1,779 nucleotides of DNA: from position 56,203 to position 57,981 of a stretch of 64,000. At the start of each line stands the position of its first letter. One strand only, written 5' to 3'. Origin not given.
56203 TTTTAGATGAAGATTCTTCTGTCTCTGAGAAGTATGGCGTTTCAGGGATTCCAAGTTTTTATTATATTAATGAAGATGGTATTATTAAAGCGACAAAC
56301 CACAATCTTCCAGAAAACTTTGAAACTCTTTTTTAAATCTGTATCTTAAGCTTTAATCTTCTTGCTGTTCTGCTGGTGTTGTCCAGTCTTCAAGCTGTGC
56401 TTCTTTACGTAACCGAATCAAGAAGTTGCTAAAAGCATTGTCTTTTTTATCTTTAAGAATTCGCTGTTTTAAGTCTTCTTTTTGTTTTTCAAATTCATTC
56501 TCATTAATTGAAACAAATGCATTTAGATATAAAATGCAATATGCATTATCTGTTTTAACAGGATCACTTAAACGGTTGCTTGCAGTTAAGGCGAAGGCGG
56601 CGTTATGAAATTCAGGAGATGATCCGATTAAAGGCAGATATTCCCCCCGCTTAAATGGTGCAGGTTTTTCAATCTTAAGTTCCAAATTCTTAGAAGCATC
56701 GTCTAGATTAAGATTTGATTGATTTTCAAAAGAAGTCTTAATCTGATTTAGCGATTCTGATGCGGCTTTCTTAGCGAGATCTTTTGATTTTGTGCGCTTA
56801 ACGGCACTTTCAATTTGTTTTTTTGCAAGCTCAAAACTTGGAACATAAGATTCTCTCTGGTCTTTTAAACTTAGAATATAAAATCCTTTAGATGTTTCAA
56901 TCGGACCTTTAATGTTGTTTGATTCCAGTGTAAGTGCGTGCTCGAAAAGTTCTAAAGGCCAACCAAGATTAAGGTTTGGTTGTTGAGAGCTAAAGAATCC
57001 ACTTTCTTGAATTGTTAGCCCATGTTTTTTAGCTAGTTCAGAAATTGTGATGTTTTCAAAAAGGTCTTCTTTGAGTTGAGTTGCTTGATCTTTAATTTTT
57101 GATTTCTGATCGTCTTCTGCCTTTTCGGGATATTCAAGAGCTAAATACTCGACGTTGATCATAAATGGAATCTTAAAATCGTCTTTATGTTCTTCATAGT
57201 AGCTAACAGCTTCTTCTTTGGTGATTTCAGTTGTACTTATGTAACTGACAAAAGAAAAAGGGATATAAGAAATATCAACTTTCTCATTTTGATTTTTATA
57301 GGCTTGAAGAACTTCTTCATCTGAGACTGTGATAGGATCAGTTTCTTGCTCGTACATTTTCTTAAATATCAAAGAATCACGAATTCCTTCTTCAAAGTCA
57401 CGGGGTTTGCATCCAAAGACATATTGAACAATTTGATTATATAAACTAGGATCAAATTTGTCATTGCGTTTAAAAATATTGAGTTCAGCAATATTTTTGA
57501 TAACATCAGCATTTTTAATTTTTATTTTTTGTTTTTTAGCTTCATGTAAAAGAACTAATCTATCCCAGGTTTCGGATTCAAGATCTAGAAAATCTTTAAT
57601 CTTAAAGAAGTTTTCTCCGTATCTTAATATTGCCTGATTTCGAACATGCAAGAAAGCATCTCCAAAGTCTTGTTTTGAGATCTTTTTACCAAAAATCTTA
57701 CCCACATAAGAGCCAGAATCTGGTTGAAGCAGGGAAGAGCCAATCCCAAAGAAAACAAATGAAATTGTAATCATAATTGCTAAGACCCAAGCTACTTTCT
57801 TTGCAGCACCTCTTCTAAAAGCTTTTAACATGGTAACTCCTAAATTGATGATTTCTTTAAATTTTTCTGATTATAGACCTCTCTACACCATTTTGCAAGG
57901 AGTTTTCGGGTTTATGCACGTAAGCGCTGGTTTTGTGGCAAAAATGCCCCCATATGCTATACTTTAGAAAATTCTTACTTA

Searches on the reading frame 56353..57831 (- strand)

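Call 72: search_protein_families(library=pfam, proteins=[window:56353-57831:-], max_evalue=0.00001)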
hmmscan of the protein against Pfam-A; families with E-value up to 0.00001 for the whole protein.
window:56353-57831:- (492 aa): 4 families
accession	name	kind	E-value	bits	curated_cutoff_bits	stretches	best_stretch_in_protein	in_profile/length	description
PF13624.11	SurA_N_3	-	2.4e-22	80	27.2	1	1-159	1-161/162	SurA-like N-terminal domain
PF13623.11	SurA_N_2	-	1.2e-16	61.3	28.5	1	3-134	2-144/145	SurA-like N-terminal domain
PF13145.12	Rotamase_2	-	1.2e-15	58.9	27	1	203-337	1-120/121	PPIC-type PPIASE domain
PF00639.27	Rotamase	-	2.8e-10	41.5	21.7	0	233-324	5-97/97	PPIC-type PPIASE domain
